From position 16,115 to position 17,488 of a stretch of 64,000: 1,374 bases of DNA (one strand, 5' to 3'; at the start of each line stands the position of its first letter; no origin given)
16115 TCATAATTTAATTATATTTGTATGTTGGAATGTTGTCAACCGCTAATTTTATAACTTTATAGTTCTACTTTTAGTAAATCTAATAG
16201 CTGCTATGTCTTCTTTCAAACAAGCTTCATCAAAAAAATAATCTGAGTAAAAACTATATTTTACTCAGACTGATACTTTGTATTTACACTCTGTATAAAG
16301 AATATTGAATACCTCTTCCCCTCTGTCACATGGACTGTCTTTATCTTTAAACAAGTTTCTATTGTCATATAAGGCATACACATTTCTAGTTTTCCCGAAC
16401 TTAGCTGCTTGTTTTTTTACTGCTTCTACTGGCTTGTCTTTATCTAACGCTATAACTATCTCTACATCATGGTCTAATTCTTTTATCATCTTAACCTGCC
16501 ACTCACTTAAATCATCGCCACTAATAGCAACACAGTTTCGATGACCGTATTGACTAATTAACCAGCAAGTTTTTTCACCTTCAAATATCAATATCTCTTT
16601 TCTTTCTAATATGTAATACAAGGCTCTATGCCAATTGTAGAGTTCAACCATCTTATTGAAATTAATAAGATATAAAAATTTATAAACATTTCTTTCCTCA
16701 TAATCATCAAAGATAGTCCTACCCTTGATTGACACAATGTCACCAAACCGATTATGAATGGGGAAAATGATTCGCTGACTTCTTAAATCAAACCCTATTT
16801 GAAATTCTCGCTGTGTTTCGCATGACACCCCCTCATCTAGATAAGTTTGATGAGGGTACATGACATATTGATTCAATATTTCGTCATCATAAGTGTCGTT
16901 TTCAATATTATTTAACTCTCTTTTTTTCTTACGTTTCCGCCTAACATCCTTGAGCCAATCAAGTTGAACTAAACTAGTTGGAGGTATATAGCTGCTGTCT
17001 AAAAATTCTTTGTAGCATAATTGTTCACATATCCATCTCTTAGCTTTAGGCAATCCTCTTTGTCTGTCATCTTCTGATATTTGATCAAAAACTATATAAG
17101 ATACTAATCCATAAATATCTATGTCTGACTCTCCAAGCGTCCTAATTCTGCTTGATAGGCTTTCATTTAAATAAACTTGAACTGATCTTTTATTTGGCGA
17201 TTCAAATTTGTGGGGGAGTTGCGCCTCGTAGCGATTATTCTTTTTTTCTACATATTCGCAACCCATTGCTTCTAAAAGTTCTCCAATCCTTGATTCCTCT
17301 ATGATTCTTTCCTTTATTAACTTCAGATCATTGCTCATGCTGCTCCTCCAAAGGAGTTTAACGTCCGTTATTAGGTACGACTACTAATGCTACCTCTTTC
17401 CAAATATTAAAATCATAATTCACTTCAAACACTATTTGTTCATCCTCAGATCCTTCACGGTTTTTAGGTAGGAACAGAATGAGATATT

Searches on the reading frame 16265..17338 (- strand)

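Call 67: search_protein_families(library=phrogs, proteins=[window:16265-17338:-], max_evalue=0.00001)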
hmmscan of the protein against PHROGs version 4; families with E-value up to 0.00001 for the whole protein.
window:16265-17338:- (357 aa): 4 families
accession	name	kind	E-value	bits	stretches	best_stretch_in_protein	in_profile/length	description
phrog_47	-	DNA, RNA and nucleotide metabolism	4.6e-27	95.9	1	129-348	125-330/947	DNA primase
phrog_6444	-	DNA, RNA and nucleotide metabolism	1.4e-12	48.3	1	188-302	202-313/577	DNA primase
phrog_239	-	DNA, RNA and nucleotide metabolism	4e-08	33.6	1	170-315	122-276/801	DNA primase/helicase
phrog_22657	-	unknown function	7.8e-08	31.4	1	105-316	109-327/1185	-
